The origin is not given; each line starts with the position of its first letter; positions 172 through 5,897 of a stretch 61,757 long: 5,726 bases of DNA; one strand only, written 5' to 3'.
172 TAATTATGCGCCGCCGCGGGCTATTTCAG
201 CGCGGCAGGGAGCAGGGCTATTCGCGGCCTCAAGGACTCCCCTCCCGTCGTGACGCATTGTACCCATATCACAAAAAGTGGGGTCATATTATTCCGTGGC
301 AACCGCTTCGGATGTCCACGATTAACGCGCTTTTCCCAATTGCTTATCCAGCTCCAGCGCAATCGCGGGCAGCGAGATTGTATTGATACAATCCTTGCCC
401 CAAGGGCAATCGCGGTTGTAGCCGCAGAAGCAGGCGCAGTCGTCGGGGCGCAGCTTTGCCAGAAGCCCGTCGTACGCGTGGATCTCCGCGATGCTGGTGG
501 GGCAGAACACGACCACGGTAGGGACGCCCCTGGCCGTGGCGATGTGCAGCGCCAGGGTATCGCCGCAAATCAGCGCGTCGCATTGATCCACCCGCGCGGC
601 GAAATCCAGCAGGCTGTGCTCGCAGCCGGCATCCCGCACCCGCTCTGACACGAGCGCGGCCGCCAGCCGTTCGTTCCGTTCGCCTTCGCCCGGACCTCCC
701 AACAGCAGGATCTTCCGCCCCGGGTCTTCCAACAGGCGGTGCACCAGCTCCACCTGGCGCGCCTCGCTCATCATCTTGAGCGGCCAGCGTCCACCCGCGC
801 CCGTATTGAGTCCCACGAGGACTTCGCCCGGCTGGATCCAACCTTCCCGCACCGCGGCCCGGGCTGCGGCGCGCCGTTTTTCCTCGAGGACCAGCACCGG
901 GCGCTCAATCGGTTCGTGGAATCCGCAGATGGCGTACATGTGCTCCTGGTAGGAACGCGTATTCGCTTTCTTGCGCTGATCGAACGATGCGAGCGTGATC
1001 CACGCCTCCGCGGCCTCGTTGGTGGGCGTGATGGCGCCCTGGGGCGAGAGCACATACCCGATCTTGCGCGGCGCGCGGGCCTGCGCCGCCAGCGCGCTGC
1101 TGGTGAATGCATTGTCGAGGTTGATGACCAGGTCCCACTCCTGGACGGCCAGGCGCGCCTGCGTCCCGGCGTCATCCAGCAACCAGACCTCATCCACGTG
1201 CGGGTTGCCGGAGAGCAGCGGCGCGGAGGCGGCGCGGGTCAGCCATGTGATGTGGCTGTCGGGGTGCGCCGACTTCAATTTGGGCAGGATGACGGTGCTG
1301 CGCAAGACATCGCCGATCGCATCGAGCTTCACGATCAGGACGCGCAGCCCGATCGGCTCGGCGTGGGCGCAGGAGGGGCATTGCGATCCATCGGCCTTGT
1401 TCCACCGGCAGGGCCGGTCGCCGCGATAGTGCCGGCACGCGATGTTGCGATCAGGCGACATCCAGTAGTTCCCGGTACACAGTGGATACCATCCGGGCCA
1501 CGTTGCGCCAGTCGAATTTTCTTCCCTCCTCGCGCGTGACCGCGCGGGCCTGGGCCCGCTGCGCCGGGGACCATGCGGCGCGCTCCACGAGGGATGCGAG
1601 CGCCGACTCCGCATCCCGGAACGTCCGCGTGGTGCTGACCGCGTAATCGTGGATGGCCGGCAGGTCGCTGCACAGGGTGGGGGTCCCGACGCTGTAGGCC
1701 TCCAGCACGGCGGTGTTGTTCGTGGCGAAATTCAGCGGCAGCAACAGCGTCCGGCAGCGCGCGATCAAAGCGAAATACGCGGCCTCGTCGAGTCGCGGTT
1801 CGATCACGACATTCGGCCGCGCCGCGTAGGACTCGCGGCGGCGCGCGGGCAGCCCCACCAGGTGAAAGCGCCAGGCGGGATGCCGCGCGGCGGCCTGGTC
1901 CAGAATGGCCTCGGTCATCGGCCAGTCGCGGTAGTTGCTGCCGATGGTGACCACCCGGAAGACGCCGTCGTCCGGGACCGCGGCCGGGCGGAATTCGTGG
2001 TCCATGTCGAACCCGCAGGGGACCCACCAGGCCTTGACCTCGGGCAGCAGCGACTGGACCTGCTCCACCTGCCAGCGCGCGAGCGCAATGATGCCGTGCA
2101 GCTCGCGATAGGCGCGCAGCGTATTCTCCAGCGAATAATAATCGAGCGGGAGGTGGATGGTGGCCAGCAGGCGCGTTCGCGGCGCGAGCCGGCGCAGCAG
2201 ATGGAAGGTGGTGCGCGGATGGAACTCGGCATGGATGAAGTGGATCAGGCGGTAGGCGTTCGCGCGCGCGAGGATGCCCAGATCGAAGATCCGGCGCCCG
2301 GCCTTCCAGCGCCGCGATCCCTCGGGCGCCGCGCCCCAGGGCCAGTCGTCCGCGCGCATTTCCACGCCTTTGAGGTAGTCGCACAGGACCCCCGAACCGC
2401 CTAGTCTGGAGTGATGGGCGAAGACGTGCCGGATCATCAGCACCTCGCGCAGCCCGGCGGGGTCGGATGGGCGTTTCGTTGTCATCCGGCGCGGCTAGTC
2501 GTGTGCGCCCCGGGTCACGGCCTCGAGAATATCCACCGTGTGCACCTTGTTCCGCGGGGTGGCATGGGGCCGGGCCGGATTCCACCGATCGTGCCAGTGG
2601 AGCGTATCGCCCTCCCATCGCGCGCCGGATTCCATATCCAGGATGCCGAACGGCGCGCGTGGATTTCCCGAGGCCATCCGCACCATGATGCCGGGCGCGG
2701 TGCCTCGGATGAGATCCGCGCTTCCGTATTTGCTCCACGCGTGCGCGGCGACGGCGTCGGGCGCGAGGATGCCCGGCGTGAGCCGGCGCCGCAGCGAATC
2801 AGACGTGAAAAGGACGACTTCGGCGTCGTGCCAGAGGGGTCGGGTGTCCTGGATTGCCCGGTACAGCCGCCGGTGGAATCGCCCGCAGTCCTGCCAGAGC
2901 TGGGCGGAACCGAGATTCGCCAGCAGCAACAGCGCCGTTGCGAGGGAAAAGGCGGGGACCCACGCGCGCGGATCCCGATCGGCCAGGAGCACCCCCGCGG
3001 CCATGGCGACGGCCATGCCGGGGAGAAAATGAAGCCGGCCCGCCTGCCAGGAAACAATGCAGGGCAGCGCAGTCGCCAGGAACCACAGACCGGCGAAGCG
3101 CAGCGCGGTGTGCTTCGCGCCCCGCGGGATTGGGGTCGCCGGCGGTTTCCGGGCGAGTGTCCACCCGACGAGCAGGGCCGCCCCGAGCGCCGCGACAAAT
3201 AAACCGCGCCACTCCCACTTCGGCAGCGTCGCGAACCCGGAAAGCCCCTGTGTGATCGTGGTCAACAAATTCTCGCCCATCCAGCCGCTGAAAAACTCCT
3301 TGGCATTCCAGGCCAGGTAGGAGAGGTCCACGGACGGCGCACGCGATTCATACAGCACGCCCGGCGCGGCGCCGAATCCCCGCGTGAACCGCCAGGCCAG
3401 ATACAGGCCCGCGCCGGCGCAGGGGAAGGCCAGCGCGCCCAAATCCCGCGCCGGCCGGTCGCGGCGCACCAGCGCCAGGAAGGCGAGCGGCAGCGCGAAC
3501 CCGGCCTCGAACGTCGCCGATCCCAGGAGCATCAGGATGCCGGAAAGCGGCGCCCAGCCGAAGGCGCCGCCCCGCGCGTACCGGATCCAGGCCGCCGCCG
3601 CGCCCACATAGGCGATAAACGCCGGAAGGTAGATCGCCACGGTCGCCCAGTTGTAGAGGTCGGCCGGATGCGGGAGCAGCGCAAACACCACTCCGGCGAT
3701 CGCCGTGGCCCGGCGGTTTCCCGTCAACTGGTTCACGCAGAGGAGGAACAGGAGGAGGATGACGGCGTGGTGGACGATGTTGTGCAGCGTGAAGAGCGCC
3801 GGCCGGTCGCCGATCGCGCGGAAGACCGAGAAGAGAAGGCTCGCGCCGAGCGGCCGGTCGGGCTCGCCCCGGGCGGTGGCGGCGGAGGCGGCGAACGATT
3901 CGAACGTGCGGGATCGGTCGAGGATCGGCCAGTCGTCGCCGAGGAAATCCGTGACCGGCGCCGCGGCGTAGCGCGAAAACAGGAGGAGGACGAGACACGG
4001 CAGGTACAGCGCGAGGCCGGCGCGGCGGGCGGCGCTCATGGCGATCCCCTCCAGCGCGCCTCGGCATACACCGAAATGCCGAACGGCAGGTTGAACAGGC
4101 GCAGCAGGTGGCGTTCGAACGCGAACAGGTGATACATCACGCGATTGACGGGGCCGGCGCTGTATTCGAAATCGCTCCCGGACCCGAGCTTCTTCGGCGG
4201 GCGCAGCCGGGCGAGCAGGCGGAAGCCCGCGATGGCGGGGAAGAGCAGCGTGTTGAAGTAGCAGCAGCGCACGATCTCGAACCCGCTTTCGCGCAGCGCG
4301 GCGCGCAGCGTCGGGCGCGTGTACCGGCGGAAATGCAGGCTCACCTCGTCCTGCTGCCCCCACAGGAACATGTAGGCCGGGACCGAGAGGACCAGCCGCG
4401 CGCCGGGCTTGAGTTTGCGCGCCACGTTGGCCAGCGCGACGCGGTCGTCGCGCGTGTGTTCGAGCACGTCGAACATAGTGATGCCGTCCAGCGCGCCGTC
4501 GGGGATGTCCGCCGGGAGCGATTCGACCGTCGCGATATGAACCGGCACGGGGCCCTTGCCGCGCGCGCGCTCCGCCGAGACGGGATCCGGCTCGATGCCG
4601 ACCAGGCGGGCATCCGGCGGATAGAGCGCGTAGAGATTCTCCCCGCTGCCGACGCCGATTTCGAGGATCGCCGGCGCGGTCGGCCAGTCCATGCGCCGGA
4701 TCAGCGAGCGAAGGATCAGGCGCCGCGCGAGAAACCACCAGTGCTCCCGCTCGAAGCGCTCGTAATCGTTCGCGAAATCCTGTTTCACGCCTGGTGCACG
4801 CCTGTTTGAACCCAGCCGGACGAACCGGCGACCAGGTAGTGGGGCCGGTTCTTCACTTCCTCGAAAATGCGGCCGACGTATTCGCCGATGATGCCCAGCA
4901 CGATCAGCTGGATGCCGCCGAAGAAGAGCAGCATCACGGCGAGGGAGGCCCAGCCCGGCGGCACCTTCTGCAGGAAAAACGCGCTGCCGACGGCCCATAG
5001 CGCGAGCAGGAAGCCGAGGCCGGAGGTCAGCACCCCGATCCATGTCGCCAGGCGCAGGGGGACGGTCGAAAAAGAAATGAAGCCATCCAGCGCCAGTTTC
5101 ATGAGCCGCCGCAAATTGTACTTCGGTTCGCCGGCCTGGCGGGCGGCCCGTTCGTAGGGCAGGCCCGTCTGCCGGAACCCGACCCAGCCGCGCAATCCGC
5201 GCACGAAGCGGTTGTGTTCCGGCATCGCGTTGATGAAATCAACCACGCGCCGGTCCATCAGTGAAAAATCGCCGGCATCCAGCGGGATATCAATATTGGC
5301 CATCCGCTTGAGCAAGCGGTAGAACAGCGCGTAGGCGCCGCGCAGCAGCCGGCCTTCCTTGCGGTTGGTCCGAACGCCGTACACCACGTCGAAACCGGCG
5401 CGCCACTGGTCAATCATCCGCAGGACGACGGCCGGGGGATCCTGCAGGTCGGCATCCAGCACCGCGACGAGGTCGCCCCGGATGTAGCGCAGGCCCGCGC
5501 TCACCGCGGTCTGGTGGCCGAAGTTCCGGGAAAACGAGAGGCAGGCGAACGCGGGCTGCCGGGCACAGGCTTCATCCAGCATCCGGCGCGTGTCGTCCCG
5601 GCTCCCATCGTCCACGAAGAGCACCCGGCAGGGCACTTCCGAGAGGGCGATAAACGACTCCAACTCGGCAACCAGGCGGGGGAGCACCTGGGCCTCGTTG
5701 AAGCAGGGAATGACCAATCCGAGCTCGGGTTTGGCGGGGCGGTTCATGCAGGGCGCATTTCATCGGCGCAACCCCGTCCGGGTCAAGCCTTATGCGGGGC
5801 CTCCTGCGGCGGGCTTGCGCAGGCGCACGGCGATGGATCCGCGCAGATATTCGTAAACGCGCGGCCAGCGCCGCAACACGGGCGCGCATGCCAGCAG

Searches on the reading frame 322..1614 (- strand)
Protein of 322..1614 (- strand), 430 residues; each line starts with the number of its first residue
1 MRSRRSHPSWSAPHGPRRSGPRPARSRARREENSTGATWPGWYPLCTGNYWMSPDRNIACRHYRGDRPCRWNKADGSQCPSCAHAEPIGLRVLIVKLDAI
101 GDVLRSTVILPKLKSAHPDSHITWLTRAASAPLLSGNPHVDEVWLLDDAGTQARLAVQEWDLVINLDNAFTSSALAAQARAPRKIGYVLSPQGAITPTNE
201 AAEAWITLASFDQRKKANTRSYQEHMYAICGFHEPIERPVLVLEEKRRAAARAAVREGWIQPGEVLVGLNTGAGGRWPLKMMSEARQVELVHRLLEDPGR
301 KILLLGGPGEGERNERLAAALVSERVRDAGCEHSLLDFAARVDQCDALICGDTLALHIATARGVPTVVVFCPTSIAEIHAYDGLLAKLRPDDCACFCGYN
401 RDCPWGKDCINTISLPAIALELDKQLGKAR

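Call 68: search_protein_families(library=pfam, proteins=[window:322-1614:-], max_evalue=0.01)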
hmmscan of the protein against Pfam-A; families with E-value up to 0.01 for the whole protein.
window:322-1614:- (430 aa): 1 family
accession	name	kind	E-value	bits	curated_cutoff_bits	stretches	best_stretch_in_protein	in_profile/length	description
PF01075.23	Glyco_transf_9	-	9.1e-14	51.8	22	1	154-382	7-221/247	Glycosyltransferase family 9 (heptosyltransferase)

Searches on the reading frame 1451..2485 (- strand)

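Call 68: search_protein_families(library=pfam, proteins=[window:1451-2485:-], max_evalue=0.01)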
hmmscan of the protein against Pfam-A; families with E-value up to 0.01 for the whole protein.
window:1451-2485:- (344 aa): 1 family
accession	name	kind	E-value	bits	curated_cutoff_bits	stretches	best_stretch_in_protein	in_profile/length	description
PF13692.12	Glyco_trans_1_4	-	3.1e-06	27.9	27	1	192-282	22-115/142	Glycosyl transferases group 1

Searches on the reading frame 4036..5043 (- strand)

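Call 68: search_protein_families(library=pfam, proteins=[window:4036-5043:-], max_evalue=0.01)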
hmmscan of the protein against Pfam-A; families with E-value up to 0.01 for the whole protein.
window:4036-5043:- (335 aa): 5 families
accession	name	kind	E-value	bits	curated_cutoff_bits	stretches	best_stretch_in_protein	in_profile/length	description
PF13489.12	Methyltransf_23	-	5.9e-16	59.1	27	1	115-258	13-162/164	Methyltransferase domain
PF08241.18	Methyltransf_11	-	4.2e-13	50.2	21.2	1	127-219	1-95/95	Methyltransferase domain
PF08242.18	Methyltransf_12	-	2.7e-11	44.5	30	1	127-217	1-98/98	Methyltransferase domain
PF13649.12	Methyltransf_25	-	5.6e-10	40.2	27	1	126-214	1-96/97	Methyltransferase domain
PF13847.12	Methyltransf_31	-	7.2e-05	23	27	1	126-223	7-113/145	Methyltransferase domain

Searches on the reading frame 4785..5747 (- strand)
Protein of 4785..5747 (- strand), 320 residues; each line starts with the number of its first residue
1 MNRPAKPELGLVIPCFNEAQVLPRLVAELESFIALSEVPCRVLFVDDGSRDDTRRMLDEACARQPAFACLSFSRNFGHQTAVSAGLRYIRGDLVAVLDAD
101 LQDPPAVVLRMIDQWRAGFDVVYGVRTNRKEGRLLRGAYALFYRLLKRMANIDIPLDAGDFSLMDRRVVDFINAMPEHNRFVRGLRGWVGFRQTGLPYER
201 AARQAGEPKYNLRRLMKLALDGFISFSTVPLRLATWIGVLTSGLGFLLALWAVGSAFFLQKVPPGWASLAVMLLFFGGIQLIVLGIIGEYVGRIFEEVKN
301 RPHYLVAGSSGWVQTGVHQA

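Call 68: search_protein_families(library=pfam, proteins=[window:4785-5747:-], max_evalue=0.01)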
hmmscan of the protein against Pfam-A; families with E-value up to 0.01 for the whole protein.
window:4785-5747:- (320 aa): 2 families
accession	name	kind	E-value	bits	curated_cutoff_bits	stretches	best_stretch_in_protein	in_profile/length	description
PF00535.33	Glycos_transf_2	-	4.1e-29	102.1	23.3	1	12-169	3-164/168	Glycosyl transferase family 2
PF13641.12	Glyco_tranf_2_3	-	6e-08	33.4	27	1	7-101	1-97/230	Glycosyltransferase like family 2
